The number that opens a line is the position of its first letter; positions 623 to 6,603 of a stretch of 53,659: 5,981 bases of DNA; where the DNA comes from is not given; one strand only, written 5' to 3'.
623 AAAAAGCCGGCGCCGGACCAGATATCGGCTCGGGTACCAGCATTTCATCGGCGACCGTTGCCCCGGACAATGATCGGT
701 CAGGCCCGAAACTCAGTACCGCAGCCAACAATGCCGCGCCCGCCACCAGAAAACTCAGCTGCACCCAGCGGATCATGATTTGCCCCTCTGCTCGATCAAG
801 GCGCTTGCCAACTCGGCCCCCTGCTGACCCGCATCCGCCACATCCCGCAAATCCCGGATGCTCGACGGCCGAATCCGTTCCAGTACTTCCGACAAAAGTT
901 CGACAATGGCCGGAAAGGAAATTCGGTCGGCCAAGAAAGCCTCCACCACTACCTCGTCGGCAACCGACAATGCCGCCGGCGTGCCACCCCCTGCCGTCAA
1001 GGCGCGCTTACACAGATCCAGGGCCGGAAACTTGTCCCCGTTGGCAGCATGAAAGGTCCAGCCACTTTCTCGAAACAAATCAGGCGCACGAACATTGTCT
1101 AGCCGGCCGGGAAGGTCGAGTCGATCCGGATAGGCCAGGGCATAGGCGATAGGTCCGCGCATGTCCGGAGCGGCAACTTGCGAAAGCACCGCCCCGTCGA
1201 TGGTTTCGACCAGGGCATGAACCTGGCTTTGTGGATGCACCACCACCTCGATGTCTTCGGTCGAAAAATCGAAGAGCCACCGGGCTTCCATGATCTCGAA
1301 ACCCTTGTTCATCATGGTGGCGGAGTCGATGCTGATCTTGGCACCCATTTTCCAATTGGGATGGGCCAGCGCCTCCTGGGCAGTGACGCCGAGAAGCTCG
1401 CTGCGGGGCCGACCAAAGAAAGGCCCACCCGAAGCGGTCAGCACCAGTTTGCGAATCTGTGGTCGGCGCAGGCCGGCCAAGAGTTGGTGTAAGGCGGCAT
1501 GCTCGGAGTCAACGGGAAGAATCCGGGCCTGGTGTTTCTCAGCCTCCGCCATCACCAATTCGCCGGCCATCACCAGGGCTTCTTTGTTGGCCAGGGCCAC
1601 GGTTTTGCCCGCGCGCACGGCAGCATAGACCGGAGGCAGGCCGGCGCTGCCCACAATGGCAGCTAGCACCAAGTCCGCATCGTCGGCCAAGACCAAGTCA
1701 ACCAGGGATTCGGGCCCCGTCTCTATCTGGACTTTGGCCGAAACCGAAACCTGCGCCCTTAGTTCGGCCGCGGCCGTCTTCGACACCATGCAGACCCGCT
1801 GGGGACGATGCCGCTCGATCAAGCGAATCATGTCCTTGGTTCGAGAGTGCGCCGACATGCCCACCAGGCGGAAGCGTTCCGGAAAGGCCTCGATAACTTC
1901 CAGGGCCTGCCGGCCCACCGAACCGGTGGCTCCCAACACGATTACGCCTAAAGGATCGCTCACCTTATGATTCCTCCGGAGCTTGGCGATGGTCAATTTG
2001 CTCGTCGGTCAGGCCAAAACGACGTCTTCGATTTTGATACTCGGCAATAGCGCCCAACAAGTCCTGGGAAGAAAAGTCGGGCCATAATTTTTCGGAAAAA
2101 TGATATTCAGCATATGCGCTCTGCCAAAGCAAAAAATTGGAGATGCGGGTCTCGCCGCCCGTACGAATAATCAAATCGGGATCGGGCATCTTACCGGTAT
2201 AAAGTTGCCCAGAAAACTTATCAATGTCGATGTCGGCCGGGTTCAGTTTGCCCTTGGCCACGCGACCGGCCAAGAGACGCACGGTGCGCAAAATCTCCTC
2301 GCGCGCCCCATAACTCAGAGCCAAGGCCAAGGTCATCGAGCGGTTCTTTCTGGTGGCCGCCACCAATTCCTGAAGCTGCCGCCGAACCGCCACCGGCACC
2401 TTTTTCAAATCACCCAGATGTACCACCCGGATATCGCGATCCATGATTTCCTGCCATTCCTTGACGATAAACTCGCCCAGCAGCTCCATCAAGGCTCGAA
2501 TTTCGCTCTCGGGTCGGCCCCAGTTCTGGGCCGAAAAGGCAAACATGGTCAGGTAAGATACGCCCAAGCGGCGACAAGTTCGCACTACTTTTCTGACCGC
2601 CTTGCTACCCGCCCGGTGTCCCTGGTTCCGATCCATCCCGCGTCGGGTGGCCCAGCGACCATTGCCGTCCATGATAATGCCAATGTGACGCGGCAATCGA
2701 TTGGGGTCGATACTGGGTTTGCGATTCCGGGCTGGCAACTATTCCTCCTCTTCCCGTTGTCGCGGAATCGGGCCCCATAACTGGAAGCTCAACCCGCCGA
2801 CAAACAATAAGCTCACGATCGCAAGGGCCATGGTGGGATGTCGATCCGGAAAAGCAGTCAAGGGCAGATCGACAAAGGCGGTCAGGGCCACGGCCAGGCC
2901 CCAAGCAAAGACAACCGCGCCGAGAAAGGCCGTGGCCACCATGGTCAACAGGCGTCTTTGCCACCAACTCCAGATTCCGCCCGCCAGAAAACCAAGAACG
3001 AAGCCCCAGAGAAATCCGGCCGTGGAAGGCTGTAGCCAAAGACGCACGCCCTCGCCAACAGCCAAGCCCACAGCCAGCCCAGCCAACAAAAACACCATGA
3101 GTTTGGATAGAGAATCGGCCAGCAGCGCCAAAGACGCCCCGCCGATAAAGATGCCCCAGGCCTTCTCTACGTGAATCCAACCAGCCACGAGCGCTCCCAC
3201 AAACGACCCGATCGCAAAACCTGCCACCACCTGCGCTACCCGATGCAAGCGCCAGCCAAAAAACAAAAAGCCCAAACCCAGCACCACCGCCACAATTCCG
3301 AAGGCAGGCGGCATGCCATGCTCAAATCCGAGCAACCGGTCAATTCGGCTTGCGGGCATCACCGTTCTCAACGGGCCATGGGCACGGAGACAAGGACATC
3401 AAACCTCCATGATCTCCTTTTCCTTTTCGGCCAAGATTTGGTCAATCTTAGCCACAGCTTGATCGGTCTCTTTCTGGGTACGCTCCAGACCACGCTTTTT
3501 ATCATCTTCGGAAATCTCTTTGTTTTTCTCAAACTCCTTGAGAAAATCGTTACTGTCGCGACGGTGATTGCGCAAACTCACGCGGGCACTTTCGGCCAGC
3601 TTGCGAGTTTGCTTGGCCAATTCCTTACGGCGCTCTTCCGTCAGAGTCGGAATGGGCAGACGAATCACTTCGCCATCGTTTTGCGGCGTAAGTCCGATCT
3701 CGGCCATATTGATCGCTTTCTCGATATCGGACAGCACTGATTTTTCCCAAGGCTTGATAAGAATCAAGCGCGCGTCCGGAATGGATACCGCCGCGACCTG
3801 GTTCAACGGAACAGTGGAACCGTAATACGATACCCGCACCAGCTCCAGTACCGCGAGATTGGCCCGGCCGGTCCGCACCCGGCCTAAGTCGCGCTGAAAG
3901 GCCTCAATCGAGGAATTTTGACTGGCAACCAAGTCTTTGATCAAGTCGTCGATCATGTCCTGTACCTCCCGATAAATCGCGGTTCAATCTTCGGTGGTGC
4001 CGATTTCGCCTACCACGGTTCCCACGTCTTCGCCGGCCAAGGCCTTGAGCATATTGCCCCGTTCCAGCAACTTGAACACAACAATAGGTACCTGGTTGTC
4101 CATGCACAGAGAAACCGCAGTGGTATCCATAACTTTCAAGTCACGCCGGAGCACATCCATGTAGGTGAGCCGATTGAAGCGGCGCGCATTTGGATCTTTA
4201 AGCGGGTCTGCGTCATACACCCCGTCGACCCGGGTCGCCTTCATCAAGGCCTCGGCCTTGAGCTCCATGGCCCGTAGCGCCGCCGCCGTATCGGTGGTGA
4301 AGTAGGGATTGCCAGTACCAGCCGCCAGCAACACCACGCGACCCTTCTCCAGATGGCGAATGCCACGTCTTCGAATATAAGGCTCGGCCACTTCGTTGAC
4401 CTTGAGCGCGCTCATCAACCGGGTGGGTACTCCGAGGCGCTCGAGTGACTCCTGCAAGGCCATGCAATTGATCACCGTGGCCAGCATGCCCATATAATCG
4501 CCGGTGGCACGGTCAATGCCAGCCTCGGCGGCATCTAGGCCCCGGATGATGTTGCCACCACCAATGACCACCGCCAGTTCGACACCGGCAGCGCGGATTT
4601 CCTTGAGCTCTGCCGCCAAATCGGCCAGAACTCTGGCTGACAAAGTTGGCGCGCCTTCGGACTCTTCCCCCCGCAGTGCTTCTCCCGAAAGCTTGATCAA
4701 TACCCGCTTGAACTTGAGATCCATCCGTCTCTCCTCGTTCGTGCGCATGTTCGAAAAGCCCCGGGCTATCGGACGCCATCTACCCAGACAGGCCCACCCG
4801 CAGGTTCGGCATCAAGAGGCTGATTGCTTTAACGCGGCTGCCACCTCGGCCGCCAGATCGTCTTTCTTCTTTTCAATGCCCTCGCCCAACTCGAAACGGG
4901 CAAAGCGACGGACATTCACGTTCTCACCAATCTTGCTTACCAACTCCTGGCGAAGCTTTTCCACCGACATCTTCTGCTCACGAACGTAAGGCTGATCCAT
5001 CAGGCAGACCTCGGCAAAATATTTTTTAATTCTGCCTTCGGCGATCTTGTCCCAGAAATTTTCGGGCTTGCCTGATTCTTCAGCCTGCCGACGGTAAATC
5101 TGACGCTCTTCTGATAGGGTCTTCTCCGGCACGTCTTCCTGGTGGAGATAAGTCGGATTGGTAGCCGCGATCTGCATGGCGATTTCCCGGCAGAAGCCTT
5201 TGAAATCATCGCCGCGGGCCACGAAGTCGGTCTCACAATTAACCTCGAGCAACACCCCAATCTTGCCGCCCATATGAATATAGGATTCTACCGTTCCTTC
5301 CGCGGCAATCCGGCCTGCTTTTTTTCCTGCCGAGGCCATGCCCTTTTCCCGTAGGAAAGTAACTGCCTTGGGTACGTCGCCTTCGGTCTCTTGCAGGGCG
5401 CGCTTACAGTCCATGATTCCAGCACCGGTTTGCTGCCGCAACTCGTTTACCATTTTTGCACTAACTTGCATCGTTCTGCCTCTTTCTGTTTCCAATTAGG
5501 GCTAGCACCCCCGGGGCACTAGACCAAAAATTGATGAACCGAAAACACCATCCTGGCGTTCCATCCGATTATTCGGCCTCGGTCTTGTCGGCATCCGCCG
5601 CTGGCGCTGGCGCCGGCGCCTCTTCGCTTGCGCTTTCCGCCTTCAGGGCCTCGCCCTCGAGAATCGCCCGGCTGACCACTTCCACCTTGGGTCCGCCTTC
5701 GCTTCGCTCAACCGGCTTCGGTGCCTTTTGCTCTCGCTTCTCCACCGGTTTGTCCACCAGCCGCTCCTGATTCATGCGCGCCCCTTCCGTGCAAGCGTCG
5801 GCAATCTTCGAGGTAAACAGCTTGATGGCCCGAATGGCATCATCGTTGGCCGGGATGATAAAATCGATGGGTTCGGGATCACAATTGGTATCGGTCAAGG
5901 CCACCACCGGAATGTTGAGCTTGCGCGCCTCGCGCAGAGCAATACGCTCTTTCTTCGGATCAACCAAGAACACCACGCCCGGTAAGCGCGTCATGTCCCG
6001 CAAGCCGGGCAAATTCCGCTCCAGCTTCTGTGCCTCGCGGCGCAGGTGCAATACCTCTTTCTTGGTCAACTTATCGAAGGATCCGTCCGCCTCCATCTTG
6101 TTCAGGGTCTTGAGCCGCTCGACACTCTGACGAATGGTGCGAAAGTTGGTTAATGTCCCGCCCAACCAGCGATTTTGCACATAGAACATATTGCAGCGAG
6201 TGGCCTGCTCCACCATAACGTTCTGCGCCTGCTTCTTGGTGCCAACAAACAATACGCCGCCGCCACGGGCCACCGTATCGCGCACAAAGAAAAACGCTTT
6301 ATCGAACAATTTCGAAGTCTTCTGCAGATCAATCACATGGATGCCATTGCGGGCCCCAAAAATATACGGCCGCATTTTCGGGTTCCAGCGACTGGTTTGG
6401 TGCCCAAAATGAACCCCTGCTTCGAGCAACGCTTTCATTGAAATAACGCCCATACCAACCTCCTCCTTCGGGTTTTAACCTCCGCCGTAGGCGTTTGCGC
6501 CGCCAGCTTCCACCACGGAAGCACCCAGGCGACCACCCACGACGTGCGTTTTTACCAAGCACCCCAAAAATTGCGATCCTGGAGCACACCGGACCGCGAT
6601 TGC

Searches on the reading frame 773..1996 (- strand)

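Call 75: search_protein_families(library=pfam, proteins=[window:773-1996:-], max_evalue=0.0001)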
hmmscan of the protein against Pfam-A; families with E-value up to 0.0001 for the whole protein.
window:773-1996:- (407 aa): 3 families
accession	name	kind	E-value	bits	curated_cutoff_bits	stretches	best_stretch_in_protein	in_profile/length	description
PF02670.22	DXP_reductoisom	-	3.8e-41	141.2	21.7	1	18-145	1-129/129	1-deoxy-D-xylulose 5-phosphate reductoisomerase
PF08436.17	DXP_redisom_C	-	5e-37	126.4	26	1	159-242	1-84/84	1-deoxy-D-xylulose 5-phosphate reductoisomerase C-terminal domain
PF13288.12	DXPR_C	-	2.1e-27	96.1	27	1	275-392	2-111/115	DXP reductoisomerase C-terminal domain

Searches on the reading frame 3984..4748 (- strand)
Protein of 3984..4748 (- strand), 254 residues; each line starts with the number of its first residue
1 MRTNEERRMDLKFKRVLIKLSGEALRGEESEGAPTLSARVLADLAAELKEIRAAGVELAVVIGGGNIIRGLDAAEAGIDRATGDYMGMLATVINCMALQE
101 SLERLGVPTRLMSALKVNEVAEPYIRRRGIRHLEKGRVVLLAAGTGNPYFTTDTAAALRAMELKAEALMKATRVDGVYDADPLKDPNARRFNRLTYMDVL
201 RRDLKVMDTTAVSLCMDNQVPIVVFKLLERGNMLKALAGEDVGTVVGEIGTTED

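Call 75: search_protein_families(library=pfam, proteins=[window:3984-4748:-], max_evalue=0.0001)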
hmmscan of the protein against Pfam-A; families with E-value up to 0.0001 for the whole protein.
window:3984-4748:- (254 aa): 1 family
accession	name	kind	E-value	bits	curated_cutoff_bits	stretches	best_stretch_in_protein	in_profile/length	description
PF00696.33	AA_kinase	-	2e-36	126.3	24.9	1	14-225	1-233/234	Amino acid kinase family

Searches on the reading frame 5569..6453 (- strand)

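Call 75: search_protein_families(library=pfam, proteins=[window:5569-6453:-], max_evalue=0.0001)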
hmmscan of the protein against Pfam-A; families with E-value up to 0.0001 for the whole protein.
window:5569-6453:- (294 aa): 1 family
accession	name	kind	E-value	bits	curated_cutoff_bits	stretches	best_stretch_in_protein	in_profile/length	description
PF00318.25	Ribosomal_S2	-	4.9e-99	330.4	26.1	1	9-224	1-216/216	Ribosomal protein S2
